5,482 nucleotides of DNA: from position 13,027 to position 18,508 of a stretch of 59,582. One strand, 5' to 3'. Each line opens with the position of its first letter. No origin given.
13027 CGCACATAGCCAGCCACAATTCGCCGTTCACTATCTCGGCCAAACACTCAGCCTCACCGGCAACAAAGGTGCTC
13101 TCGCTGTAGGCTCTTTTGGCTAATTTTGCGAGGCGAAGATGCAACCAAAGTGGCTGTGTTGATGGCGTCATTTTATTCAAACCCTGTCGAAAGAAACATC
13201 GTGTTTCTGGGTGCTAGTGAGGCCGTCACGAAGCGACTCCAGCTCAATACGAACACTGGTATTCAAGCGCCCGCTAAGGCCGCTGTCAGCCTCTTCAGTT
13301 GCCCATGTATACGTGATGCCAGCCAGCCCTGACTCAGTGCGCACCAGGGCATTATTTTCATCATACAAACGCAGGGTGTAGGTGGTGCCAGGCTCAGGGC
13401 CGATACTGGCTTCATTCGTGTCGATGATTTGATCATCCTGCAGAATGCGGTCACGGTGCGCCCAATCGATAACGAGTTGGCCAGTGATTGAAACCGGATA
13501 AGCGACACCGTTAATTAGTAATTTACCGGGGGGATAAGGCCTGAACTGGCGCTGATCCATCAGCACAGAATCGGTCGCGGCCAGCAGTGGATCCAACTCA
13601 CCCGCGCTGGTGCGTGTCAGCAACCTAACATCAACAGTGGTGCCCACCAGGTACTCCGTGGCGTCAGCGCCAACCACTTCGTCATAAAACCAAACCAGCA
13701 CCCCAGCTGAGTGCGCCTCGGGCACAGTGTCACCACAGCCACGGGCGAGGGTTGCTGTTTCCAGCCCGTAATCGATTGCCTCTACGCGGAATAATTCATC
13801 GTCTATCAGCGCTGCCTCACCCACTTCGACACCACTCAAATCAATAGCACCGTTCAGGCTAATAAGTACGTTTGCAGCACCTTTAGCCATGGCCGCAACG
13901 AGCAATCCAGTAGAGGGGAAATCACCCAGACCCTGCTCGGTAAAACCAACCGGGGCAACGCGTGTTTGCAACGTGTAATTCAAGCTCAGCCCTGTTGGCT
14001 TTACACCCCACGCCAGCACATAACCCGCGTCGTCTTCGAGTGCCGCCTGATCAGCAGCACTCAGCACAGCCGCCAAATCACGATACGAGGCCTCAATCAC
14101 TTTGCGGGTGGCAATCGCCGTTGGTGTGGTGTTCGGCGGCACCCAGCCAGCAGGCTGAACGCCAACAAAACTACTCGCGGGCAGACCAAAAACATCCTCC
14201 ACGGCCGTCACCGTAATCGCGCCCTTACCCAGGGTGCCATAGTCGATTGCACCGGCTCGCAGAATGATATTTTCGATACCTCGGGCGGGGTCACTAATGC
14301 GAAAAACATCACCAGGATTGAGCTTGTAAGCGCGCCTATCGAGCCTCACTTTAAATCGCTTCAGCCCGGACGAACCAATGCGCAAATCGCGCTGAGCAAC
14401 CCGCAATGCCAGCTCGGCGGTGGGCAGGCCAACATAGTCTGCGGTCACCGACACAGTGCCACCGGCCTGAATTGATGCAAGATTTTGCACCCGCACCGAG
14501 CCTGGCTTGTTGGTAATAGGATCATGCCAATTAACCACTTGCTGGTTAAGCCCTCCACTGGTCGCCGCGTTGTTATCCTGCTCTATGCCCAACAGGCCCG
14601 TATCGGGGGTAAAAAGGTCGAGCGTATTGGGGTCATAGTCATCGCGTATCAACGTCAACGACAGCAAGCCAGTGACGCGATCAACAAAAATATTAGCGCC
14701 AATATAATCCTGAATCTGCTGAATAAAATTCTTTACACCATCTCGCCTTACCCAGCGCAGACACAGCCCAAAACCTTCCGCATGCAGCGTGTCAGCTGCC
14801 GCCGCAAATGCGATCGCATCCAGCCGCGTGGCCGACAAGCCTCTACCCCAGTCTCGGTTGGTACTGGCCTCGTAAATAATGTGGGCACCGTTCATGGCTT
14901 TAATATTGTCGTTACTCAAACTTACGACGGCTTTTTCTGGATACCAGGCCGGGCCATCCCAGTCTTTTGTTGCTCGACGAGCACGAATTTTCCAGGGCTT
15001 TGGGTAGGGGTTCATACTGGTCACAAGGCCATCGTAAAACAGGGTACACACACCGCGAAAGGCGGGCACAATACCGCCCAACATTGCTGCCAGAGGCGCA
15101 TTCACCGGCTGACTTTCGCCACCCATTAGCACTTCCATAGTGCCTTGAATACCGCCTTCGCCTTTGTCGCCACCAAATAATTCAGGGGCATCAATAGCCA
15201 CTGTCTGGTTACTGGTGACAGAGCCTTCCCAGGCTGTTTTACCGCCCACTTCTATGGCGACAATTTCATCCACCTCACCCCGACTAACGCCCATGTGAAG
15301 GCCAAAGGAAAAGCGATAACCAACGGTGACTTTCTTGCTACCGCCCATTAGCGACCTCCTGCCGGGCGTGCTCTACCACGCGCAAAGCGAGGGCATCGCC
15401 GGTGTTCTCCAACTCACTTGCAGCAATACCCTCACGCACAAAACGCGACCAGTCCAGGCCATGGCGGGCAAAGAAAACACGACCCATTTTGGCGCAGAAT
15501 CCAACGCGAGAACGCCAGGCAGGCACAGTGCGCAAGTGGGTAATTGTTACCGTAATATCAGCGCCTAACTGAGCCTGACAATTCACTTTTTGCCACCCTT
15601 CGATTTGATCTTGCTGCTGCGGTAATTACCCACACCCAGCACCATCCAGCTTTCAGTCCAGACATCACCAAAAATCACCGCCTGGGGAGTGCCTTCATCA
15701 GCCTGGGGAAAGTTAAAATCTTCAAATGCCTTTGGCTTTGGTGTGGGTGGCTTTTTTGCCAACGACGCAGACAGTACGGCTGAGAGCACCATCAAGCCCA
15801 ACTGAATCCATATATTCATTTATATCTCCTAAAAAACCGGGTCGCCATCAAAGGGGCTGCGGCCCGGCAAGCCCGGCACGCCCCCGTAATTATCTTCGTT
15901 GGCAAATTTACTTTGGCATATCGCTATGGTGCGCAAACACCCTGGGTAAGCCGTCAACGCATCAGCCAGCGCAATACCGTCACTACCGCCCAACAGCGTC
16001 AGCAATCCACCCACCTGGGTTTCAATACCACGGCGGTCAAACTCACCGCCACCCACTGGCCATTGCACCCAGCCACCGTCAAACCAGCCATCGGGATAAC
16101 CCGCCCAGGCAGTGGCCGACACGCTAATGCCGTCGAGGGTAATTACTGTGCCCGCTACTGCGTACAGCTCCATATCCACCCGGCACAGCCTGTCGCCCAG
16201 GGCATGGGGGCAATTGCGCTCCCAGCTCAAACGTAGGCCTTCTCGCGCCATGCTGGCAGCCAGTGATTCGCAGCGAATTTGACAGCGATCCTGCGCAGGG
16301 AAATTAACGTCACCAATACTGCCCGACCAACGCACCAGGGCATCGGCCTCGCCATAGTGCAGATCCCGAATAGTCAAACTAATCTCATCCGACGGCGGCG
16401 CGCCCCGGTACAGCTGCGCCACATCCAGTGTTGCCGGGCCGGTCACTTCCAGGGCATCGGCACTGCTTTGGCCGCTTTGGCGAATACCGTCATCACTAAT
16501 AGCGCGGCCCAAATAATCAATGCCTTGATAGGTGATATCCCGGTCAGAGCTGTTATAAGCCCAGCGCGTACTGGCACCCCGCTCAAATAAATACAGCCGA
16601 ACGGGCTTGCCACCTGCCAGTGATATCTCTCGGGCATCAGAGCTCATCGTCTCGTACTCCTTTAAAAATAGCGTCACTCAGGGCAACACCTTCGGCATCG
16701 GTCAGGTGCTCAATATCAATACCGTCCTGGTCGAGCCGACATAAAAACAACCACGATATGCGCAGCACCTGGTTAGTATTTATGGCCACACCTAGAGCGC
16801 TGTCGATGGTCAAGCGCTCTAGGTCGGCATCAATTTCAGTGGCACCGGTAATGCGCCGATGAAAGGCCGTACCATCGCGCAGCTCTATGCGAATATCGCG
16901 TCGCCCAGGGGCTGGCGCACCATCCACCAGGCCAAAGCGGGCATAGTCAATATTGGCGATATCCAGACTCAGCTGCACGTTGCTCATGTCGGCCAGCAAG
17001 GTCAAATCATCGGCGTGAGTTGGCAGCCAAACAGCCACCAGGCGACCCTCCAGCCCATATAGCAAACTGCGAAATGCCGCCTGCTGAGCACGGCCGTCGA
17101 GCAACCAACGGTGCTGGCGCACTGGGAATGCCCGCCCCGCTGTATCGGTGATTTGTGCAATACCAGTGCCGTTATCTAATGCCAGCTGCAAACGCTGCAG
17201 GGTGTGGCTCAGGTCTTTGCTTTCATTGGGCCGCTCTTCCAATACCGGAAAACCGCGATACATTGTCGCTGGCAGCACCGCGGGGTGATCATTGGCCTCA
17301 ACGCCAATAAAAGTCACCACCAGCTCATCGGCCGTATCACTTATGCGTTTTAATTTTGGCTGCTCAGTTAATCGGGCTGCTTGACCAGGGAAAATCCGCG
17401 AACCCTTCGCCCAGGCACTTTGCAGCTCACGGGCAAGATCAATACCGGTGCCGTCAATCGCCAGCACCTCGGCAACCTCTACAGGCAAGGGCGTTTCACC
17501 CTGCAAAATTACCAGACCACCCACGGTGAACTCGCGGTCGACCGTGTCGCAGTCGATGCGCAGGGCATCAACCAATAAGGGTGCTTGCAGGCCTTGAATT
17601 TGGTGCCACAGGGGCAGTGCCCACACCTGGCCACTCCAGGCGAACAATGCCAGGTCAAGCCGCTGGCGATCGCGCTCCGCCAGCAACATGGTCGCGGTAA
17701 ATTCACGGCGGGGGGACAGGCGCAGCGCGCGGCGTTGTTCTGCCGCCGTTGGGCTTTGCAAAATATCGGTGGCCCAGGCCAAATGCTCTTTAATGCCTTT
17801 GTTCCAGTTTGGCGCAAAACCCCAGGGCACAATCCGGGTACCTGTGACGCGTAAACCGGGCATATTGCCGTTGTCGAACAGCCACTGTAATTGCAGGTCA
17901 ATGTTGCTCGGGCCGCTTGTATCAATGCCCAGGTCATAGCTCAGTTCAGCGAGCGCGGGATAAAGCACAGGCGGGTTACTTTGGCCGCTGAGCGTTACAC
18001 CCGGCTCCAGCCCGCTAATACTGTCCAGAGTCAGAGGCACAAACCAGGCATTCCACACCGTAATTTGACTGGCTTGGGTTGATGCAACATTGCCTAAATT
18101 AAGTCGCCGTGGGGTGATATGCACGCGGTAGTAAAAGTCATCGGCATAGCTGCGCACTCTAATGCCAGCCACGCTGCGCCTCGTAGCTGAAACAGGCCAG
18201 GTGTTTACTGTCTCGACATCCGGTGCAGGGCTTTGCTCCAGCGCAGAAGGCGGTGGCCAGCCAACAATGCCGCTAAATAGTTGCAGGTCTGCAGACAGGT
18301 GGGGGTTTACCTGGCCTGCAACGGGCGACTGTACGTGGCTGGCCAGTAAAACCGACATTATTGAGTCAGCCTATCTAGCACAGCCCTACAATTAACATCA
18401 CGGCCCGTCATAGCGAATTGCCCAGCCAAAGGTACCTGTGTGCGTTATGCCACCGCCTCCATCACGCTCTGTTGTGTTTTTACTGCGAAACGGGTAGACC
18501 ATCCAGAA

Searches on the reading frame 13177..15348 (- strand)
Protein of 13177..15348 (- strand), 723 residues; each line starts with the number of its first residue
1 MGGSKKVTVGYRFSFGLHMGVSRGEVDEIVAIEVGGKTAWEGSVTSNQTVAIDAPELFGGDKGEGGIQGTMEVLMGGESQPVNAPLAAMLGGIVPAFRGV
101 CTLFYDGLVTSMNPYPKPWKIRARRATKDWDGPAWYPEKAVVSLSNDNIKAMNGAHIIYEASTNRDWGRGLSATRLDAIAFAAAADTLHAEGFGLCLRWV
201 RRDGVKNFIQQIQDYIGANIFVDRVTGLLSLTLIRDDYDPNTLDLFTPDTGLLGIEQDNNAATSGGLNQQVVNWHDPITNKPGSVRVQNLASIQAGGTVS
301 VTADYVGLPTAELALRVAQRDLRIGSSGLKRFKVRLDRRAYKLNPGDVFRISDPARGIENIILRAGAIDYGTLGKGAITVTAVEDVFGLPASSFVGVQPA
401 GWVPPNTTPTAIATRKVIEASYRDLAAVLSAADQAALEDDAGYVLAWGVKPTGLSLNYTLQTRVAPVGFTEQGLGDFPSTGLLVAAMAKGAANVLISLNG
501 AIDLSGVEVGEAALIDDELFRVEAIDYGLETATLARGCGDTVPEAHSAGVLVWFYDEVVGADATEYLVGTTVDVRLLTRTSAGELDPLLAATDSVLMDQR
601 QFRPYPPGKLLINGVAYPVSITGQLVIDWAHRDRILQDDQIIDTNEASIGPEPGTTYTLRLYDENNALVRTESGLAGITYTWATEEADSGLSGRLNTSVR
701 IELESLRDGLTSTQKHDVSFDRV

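Call 32: search_protein_families(library=phrogs, proteins=[window:13177-15348:-], max_evalue=0.00001)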
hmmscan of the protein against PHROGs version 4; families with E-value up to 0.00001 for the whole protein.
window:13177-15348:- (723 aa): 4 families
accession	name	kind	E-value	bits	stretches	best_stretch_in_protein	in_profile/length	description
phrog_1101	-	tail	5.2e-295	983.2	1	1-722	77-799/1405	tail protein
phrog_6284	-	tail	1.6e-230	769.3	1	1-717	2-754/1280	tail protein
phrog_21247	-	tail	1.9e-145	486.3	1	3-461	4-470/508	tail protein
phrog_4271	-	tail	4.5e-10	38.9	0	2-103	98-181/1309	tail protein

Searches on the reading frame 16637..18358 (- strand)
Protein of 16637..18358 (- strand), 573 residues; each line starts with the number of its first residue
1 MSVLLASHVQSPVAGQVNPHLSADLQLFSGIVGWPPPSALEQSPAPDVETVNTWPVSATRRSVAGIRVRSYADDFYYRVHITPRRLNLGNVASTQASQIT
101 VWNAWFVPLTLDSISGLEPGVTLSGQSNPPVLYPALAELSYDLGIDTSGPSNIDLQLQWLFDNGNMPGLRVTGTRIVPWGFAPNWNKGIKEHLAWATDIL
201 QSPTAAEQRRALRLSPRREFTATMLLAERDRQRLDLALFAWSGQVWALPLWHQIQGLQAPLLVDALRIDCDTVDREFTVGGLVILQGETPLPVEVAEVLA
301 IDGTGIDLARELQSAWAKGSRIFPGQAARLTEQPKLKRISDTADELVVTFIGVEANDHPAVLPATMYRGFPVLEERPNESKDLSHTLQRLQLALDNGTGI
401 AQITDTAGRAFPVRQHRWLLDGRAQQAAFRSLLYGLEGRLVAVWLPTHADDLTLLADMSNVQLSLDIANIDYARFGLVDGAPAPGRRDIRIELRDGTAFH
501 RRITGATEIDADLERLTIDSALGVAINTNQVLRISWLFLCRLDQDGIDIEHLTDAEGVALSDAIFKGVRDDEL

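Call 32: search_protein_families(library=phrogs, proteins=[window:16637-18358:-], max_evalue=0.00001)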
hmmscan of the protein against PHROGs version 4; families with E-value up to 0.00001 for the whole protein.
window:16637-18358:- (573 aa): 2 families
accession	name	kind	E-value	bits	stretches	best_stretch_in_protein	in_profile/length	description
phrog_1082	-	tail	2.5e-187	625.8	1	11-572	340-898/1061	tail assembly protein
phrog_37552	-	tail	4.4e-09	37.4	1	380-552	8-172/189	tail protein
